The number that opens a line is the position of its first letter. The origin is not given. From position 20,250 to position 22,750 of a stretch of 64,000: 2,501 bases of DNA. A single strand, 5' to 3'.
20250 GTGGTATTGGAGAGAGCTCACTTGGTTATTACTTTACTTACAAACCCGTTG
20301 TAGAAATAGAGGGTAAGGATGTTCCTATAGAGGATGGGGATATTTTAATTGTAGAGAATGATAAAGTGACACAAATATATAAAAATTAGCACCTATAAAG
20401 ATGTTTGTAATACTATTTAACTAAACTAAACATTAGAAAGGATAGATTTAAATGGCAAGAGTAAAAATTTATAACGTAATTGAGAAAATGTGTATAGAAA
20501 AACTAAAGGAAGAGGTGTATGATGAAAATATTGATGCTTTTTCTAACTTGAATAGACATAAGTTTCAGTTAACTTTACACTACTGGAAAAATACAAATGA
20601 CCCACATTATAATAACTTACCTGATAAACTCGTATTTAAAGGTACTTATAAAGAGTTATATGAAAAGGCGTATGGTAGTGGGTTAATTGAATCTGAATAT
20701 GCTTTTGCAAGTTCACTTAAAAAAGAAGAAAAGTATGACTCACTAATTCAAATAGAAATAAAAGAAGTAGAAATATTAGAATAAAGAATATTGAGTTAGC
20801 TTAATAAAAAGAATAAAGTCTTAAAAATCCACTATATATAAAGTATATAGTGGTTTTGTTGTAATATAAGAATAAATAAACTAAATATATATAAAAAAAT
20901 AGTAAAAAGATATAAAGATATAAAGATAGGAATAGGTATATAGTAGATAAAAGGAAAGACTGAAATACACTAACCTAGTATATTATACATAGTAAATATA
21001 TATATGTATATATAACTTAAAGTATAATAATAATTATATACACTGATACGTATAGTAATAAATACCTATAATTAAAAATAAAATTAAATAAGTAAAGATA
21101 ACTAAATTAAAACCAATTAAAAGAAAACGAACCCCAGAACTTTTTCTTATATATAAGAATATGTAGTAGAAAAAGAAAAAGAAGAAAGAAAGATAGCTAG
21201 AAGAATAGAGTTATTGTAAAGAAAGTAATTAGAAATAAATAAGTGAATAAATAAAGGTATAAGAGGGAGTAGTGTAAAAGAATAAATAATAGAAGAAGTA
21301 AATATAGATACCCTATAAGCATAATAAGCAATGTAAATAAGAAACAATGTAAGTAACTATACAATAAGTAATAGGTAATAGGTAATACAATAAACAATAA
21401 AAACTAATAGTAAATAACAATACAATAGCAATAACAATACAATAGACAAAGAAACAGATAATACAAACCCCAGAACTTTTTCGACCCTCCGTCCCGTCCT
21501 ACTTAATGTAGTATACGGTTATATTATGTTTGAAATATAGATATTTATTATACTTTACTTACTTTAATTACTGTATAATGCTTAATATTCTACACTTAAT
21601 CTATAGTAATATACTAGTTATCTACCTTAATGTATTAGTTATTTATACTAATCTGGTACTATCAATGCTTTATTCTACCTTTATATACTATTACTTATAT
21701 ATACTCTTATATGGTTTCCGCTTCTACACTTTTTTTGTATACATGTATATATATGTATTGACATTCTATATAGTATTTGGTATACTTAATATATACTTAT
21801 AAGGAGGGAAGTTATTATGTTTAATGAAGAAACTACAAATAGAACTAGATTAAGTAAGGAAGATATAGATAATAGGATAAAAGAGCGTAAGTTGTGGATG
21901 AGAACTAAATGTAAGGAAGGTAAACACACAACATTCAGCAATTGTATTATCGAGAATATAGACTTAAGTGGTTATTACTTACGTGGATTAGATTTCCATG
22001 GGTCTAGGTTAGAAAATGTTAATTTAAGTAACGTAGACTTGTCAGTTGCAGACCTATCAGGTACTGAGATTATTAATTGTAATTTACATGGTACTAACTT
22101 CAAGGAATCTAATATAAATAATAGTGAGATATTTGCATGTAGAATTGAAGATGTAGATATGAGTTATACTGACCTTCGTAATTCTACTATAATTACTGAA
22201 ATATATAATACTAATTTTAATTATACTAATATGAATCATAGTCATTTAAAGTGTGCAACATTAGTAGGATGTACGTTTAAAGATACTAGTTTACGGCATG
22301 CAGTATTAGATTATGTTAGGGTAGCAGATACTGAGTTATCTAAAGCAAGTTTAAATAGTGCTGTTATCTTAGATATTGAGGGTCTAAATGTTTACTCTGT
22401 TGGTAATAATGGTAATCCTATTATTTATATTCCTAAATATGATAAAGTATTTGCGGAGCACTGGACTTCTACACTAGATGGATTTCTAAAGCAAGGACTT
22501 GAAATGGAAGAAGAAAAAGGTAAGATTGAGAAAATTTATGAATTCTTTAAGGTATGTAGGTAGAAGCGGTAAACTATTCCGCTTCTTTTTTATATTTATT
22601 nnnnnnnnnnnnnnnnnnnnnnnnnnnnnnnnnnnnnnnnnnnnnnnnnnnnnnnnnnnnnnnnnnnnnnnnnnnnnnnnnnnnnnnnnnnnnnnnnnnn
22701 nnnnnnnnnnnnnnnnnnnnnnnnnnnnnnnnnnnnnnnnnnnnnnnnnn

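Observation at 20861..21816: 1-kb gene-free spacer with a purine/pyrimidine strand-bias switch and a 17-bp direct repeat, a candidate terminal-repeat boundary or origin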

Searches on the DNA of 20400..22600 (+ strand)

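Call 4: search_dna_similar(query=window:20400-22600:+, collection=phages, mode=near, max_rows=30)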
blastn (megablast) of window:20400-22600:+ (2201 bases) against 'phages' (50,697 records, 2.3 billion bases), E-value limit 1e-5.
Records with a match: 2; places in all: 3; records where one place covers at least 80% of the query: 0.
Best place of each record, by identity: 80-90% 2.
By first word of the organism name: Staphylococcus 2.
By host as written in the record: Staphylococcus ureilyticus ATCC 49330 1; Staphylococcus pseudintermedius 1.
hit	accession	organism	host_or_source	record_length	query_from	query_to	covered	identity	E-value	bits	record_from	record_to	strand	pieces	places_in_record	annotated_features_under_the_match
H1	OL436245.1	Staphylococcus phage vB_SurM-PSU4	Staphylococcus ureilyticus ATCC 49330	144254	38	389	16%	81.4%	6e-74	285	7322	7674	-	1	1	hypothetical protein (x2)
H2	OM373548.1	Staphylococcus phage vB_SpsM-DH2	Staphylococcus pseudintermedius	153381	1067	1326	12%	89.3%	6e-84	318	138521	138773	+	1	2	record has no annotation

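Call 7: get_annotated_region(hit=H2, flank=3000)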
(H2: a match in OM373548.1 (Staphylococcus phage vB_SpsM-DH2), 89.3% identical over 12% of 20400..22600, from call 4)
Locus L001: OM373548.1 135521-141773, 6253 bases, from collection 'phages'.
description: UNVERIFIED: Staphylococcus phage vB_SpsM-DH2, complete genome.
organism: Staphylococcus phage vB_SpsM-DH2 (NCBI taxid 2924916)
taxonomy: Viruses; Duplodnaviria; Heunggongvirae; Uroviricota; Caudoviricetes; Herelleviridae; Twortvirinae
host: Staphylococcus pseudintermedius; source: canine hair; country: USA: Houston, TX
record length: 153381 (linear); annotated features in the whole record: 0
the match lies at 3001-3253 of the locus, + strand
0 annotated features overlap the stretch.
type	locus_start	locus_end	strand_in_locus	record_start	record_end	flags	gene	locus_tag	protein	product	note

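Call 8: search_dna_similar(query=window:20800-21850:+, collection=phages, mode=distant, max_rows=40)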
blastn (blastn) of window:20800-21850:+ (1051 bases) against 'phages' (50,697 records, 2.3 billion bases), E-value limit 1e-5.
Records with a match: 1; places in all: 2; records where one place covers at least 80% of the query: 0.
Best place of each record, by identity: 80-90% 1.
By first word of the organism name: Staphylococcus 1.
By host as written in the record: Staphylococcus pseudintermedius 1.
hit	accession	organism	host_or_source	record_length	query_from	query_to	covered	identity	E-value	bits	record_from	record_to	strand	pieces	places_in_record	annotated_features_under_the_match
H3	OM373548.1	Staphylococcus phage vB_SpsM-DH2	Staphylococcus pseudintermedius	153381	13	1003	41%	82.8%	2e-92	450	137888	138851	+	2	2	record has no annotation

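Call 35: search_rna_families(source=window, start=20400, end=22000, threshold=evalue, max_evalue=1)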
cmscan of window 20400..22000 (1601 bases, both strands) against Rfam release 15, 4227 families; matches with E-value up to 1: 1.
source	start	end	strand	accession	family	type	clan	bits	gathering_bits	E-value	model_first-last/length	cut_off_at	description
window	21678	21713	-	RF01095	PK-CuYV_BPYV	Cis-reg;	-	20.3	60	0.98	1-56/56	no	3'-terminal pseudoknot of CuYV/BPYV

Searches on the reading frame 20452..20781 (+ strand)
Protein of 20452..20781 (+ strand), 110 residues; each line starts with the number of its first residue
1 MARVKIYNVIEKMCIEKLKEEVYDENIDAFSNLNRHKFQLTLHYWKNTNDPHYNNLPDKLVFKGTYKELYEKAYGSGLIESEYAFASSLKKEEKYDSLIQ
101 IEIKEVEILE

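Call 54: search_protein_families(library=phrogs, proteins=[window:20452-20781:+], max_evalue=0.01)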
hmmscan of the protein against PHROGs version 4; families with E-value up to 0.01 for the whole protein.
window:20452-20781:+ (110 aa): 1 family
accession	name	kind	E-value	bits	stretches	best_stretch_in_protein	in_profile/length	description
phrog_34735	-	unknown function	1.9e-69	232.2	1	1-110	1-110/110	-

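Call 55: search_protein_families(library=pfam, proteins=[window:20452-20781:+], max_evalue=0.01)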
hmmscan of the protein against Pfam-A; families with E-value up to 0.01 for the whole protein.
window:20452-20781:+ (110 aa): 0 families
